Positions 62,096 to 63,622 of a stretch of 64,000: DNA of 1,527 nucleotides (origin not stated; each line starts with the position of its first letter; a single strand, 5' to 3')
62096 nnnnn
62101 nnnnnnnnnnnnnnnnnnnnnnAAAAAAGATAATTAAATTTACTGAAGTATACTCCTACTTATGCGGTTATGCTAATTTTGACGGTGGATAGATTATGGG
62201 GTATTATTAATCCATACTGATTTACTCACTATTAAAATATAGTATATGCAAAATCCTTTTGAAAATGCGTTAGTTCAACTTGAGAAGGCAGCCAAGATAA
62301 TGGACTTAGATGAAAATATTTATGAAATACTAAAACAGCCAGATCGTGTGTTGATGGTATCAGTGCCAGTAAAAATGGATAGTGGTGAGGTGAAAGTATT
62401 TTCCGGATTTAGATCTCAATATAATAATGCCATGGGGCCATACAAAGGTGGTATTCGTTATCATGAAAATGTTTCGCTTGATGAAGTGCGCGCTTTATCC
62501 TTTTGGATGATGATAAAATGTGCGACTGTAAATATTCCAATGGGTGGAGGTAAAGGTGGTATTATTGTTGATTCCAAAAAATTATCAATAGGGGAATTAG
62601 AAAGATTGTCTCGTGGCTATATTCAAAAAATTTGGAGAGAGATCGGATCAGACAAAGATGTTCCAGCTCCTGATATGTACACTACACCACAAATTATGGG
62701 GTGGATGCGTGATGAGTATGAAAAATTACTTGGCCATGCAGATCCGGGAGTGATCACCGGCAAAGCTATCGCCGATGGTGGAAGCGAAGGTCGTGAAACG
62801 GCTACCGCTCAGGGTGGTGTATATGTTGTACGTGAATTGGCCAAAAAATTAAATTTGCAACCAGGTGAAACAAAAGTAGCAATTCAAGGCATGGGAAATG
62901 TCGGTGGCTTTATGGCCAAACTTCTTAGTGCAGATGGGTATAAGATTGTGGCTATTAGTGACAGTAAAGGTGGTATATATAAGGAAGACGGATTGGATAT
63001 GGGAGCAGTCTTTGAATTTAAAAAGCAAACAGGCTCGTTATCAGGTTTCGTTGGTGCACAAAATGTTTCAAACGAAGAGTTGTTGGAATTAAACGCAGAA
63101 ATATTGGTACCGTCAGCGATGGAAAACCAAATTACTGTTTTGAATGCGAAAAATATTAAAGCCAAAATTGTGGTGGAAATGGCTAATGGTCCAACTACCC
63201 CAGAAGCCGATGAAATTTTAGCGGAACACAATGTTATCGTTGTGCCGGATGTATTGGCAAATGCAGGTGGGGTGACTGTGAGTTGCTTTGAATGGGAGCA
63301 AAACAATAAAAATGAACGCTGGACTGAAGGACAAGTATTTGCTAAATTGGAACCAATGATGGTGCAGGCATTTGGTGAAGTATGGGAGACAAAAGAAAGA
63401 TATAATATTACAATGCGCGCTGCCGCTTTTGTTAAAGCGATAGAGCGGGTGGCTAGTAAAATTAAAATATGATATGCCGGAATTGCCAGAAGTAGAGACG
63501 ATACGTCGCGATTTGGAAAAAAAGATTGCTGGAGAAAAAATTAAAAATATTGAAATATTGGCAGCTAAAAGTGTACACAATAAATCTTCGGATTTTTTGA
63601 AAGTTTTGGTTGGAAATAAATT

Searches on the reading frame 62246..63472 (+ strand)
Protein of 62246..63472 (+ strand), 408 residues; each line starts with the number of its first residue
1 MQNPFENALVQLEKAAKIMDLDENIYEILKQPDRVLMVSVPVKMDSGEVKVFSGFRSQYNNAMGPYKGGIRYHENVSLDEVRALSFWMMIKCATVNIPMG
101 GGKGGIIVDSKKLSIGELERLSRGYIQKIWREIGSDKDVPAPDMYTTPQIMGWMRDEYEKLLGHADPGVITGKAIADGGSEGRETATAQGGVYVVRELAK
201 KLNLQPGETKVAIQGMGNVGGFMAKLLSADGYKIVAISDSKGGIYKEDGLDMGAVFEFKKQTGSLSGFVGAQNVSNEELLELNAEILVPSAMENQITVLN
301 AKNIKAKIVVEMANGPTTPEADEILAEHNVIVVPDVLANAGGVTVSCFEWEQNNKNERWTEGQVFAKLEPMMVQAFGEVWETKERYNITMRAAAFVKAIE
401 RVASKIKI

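Call 33: search_protein_families(library=pfam, proteins=[window:62246-63472:+], max_evalue=0.001)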
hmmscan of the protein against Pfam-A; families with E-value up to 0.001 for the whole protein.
window:62246-63472:+ (408 aa): 2 families
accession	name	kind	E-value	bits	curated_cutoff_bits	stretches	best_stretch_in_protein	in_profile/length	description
PF00208.27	ELFV_dehydrog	-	2.3e-75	253.8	23.4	1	178-405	1-236/241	Glutamate/Leucine/Phenylalanine/Valine dehydrogenase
PF02812.23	ELFV_dehydrog_N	-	2.4e-55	186.2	25.3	1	32-160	1-129/129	Glu/Leu/Phe/Val dehydrogenase, dimerisation domain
